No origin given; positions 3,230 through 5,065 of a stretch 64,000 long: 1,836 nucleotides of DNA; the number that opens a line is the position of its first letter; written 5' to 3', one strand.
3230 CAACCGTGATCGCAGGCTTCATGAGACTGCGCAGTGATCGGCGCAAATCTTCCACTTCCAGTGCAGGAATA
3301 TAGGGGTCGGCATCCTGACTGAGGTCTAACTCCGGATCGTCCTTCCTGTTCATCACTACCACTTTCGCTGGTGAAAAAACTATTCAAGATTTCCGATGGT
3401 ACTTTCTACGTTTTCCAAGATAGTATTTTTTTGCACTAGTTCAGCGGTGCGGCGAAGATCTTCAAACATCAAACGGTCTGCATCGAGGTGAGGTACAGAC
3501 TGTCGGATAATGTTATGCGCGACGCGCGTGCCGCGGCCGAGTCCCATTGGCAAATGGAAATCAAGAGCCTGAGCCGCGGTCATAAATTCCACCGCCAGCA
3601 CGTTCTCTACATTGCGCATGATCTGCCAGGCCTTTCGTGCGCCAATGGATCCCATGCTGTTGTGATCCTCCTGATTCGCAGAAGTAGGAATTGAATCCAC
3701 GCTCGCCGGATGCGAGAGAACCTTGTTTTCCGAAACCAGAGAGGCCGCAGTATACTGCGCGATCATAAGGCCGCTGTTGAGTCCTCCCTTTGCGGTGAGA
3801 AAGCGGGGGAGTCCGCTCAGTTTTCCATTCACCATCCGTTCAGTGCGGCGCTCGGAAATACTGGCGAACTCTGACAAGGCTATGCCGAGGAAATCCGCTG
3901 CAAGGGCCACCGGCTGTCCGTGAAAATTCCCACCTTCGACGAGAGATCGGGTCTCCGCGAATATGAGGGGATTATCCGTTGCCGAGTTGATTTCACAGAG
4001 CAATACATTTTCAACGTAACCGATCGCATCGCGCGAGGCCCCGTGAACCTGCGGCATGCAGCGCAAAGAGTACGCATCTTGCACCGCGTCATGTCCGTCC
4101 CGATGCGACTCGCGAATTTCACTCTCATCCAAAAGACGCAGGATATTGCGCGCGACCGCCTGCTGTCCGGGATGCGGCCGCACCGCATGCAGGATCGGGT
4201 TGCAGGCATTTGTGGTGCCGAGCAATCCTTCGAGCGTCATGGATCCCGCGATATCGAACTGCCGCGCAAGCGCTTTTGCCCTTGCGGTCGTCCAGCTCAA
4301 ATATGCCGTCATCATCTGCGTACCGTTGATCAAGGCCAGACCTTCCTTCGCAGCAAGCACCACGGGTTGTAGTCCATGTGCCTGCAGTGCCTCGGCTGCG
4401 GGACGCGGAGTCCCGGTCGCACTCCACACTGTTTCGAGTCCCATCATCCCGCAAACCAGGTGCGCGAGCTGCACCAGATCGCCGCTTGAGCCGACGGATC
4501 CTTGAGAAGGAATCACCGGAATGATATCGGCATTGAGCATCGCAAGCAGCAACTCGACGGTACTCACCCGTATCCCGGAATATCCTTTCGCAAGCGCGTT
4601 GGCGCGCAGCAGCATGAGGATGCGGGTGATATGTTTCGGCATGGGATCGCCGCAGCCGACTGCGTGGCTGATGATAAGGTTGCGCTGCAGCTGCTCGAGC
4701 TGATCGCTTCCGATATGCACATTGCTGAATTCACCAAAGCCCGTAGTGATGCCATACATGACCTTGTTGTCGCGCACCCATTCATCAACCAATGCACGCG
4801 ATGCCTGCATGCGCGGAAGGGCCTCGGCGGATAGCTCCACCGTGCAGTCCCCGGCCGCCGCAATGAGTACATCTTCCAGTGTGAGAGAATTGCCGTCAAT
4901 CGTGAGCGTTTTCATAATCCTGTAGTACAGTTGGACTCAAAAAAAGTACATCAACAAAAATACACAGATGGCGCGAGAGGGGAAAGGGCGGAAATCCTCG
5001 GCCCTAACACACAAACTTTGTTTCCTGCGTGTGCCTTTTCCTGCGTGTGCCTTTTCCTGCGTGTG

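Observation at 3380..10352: A compact locus resembling an aryl-acid activation pathway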

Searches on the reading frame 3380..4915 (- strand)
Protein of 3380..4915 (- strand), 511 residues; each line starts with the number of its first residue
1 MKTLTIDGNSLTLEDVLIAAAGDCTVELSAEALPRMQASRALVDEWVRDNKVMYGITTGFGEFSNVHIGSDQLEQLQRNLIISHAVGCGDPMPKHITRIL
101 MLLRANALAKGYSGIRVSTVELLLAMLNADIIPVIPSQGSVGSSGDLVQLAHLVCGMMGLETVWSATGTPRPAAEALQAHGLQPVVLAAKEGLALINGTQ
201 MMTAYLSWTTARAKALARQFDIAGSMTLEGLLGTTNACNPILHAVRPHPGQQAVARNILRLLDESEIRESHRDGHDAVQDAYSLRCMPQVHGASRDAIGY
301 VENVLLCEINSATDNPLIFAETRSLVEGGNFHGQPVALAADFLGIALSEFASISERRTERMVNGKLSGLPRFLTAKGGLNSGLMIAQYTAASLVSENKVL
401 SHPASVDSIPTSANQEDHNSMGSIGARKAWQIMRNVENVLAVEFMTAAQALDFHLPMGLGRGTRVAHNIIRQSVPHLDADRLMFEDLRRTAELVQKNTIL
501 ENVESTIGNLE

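Call 3: search_protein_families(library=pfam, proteins=[window:3380-4915:-])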
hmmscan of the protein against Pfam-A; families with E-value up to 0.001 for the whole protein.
window:3380-4915:- (511 aa): 1 family
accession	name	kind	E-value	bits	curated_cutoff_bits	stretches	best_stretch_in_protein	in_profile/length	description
PF00221.24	Lyase_aromatic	-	6.3e-192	638.8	27.3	1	11-471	1-465/466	Aromatic amino acid lyase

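Call 4: search_protein_families(library=ncbifam, proteins=[window:3380-4915:-])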
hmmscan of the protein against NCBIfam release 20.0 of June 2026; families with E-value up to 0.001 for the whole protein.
window:3380-4915:- (511 aa): 8 families
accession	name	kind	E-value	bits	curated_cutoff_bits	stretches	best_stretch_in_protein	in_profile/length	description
NF006871.0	PRK09367.1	subfamily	3.2e-204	679.3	524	1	1-505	1-503/505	histidine ammonia-lyase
TIGR01225.1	hutH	equivalog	2.2e-201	669.7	539.15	1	5-505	2-500/506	histidine ammonia-lyase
TIGR03832.1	Tyr_2_3_mutase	equivalog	3.2e-118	395.4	501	1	6-493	1-506/507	tyrosine 2,3-aminomutase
TIGR04475.1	Phe_D_beta_mut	equivalog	5.8e-113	378.2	800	1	5-487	3-502/510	phenylalanine aminomutase (D-beta-phenylalanine forming)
NF053541.1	FlxA_rubin_TAL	equivalog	2.9e-102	342.7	700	1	13-495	3-497/498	flexirubin biosynthesis tyrosine ammonia-lyase FlxA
NF041222.1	BagA_FevW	exception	2.9e-88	296.8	1000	1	5-501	2-521/529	bagremycin/ferroverdin biosynthesis tyrosine ammonia-lyase BagA/FevW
TIGR01226.1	phe_am_lyase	equivalog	4e-77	260.1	519.15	1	3-453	32-500/680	phenylalanine ammonia-lyase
TIGR04473.1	taxol_Phe_23mut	exception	4.4e-54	183.9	1250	1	2-453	25-496/687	phenylalanine aminomutase (L-beta-phenylalanine forming)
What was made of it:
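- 3380..4915 (-): Histidine ammonia-lyase (HutH type, 511 aa). Its MIO triad is Ser143-Ser144-Gly145. FlxA TAL: 342.7 against 700 (call 4).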

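Call 8: search_solved_structures(query=window:3380-4915:-, show_alignments=2, max_evalue=1e-30)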
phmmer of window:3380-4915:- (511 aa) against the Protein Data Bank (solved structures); distinct sequences matched with E-value up to 1e-30: 39.
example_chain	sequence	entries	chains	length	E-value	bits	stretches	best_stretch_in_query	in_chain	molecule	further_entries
6v6h_A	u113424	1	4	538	2.1e-128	432.3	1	5-504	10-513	Histidine ammonia-lyase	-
7tqr_A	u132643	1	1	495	1.1e-119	403.6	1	4-497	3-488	Probable histidine ammonia-lyase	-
1gkm_B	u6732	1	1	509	2e-119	402.7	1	4-499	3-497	Histidine ammonia-lyase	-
1gkj_A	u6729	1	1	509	7.3e-119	400.9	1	4-499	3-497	HISTIDINE AMMONIA-LYASE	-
1gk3_A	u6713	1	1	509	3.2e-118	398.8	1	4-499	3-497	HISTIDINE AMMONIA-LYASE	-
1eb4_A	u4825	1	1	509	3.8e-118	398.5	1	4-499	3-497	HISTIDINE AMMONIA-LYASE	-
1gk2_A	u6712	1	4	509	5e-118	398.1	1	4-499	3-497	HISTIDINE AMMONIA-LYASE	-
1b8f_A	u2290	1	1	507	4.9e-116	391.6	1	4-499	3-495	Histidine ammonia-lyase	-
2rjr_A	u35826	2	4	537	8.8e-90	305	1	4-501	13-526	Tyrosine aminomutase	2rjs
2ohy_A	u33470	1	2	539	9e-90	305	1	4-501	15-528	Tyrosine aminomutase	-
2qve_A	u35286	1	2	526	1.1e-89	304.7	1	4-501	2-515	Tyrosine Aminomutase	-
3kdz_A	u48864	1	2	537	3e-89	303.3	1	4-501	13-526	Histidine ammonia-lyase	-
3kdy_A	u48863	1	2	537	6.9e-89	302.1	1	4-501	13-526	Histidine ammonia-lyase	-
3unv_A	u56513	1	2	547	9.1e-76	258.8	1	7-497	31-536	AdmH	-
2o6y_A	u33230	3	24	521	3.3e-69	237.2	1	12-491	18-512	Putative histidine ammonia-lyase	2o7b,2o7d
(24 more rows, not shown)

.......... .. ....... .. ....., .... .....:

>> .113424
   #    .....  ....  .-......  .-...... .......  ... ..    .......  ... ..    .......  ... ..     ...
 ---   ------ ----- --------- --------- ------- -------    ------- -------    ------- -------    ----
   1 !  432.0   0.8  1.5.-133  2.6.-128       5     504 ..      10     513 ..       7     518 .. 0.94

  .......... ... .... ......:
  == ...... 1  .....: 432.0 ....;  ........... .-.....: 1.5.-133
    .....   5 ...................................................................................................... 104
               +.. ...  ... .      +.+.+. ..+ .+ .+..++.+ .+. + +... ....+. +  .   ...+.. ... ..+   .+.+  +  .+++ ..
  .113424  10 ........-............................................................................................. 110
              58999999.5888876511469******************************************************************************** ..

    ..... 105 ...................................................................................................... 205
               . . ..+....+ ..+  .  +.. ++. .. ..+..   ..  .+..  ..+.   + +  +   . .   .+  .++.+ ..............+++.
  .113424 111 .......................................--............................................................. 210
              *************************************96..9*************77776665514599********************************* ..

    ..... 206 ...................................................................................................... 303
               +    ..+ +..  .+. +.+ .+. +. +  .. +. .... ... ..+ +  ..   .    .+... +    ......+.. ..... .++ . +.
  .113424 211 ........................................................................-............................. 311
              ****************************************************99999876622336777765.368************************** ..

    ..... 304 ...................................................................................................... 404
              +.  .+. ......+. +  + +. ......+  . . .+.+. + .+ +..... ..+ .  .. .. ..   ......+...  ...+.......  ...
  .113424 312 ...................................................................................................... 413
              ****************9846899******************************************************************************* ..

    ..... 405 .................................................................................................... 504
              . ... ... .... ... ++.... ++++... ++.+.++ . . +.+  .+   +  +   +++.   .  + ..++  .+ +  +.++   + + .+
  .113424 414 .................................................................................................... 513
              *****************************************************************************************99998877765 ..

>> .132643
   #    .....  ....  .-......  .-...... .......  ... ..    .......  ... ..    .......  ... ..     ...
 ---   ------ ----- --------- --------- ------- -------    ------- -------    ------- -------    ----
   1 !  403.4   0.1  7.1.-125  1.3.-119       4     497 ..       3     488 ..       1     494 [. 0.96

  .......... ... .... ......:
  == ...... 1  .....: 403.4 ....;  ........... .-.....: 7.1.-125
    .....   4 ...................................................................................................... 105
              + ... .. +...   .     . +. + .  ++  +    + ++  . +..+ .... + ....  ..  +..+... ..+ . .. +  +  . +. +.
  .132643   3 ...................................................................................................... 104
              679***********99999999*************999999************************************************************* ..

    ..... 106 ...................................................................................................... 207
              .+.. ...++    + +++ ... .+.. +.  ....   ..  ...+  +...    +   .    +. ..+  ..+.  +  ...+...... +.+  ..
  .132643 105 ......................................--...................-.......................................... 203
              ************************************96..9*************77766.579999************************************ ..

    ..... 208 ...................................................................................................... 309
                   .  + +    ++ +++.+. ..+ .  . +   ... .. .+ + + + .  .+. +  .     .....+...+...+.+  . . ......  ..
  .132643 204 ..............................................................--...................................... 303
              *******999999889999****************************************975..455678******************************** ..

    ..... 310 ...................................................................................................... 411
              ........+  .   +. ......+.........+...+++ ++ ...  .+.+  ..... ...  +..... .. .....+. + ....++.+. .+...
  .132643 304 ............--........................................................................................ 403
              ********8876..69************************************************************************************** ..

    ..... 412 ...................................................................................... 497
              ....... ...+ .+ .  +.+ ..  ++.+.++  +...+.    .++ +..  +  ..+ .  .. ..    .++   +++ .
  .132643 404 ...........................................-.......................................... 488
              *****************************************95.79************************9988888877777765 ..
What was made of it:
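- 3380..4915 (-): The best solved structures are HALs (call 8).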

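Call 9: find_encoding_contigs(protein=window:3380-4915:-, flank=10000, max_places=6)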
Protein window:3380-4915:- (511 aa): 3 contigs read that carry it; 2 places shown.
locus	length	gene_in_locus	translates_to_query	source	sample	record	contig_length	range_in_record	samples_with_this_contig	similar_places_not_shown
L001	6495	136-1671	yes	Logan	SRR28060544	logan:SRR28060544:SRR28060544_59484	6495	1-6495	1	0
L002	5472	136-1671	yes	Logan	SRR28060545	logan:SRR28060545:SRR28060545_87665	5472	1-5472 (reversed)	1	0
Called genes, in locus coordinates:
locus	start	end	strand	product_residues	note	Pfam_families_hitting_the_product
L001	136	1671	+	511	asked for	PF00221:Lyase_aromatic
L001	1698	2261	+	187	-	PF00571:CBS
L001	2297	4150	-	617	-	PF13181:TPR_8 (faint), PF13231:PMT_2, PF00515:TPR_1 (faint), PF13428:TPR_14 (faint), PF13374:TPR_10 (faint), PF13432:TPR_16 (weak), PF07719:TPR_2 (weak), PF13414:TPR_11, +3 more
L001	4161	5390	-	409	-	PF18962:Por_Secre_tail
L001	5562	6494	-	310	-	?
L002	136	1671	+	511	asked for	PF00221:Lyase_aromatic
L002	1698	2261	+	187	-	PF00571:CBS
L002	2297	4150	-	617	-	PF13181:TPR_8 (faint), PF13231:PMT_2, PF00515:TPR_1 (faint), PF13428:TPR_14 (faint), PF13374:TPR_10 (faint), PF13432:TPR_16 (weak), PF07719:TPR_2 (weak), PF13414:TPR_11, +3 more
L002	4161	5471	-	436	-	?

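Call 51: search_solved_structures(query=window:3380-4915:-, show_alignments=3, max_evalue=1e-118)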
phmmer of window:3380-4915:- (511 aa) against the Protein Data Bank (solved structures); distinct sequences matched with E-value up to 1e-118: 4.
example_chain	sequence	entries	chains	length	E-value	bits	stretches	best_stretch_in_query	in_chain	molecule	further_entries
6v6h_A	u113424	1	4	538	2.1e-128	432.3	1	5-504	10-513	Histidine ammonia-lyase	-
7tqr_A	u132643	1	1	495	1.1e-119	403.6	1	4-497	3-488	Probable histidine ammonia-lyase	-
1gkm_B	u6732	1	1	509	2e-119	402.7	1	4-499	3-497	Histidine ammonia-lyase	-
1gkj_A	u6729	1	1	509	7.3e-119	400.9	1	4-499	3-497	HISTIDINE AMMONIA-LYASE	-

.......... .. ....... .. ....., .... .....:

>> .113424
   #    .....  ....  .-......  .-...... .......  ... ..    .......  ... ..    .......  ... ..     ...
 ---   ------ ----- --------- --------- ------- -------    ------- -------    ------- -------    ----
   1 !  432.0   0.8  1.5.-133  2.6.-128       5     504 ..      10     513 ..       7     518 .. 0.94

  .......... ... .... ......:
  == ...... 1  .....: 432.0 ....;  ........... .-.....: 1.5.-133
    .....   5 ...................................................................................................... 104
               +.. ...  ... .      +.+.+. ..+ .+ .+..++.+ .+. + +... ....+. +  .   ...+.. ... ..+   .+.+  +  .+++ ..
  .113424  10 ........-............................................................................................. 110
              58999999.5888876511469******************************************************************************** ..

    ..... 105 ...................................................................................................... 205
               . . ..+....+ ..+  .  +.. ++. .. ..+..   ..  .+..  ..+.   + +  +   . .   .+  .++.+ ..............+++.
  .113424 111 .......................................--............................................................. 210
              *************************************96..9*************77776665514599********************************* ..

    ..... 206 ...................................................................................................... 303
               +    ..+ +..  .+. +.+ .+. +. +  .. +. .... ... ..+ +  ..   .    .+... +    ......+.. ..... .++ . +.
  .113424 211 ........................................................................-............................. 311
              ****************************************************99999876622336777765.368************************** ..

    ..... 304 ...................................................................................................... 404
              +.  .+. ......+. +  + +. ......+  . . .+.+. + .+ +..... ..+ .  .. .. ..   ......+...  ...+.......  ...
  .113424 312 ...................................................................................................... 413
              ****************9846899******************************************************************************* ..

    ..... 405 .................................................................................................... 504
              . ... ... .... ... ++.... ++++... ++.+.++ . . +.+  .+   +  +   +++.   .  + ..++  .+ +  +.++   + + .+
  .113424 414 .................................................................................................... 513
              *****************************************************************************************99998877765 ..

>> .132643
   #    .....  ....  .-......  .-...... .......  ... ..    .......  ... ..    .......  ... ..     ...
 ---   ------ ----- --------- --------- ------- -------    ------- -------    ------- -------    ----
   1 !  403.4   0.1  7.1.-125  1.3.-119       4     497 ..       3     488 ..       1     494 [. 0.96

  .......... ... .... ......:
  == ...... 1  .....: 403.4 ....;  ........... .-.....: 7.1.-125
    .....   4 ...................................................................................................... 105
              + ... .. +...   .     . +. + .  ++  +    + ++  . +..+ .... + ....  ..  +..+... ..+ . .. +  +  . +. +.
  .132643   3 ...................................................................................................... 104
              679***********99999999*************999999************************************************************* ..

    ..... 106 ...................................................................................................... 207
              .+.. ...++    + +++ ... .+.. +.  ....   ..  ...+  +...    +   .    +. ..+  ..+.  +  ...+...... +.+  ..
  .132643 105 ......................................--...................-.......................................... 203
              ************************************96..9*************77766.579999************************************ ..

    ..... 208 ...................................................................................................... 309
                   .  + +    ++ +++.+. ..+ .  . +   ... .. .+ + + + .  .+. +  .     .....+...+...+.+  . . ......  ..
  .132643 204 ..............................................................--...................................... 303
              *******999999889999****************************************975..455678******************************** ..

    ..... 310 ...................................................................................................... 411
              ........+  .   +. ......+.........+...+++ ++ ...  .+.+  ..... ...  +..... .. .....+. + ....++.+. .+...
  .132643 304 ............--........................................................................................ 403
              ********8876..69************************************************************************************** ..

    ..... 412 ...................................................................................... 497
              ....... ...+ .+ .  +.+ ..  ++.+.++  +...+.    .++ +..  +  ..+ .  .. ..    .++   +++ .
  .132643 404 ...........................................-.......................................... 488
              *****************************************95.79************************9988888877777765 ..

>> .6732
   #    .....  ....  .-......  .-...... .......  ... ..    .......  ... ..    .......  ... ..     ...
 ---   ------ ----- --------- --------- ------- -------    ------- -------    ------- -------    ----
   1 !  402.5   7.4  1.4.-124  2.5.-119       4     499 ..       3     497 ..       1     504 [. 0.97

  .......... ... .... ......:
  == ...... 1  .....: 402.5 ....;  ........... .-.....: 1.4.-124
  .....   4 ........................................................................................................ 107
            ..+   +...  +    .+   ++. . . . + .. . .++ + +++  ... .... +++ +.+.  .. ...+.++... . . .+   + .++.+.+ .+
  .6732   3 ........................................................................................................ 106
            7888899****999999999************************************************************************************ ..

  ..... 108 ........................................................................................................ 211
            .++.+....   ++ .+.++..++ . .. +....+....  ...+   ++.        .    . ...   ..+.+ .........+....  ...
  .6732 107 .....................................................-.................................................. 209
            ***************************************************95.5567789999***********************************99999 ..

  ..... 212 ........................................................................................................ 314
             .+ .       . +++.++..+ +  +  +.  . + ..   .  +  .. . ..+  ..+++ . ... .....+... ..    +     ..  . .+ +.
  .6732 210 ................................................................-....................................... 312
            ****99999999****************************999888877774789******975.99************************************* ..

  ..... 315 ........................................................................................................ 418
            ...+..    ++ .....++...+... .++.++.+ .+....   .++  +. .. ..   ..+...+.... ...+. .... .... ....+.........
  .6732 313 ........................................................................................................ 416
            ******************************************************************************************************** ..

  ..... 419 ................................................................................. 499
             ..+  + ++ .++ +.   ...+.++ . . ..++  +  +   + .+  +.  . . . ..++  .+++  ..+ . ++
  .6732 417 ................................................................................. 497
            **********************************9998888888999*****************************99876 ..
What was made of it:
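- Closest known: Histidine ammonia-lyase HutH. Same: All substrate-binding and catalytic residues and the Ser-His selectivity pair are conserved (calls 4, 8, 51).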
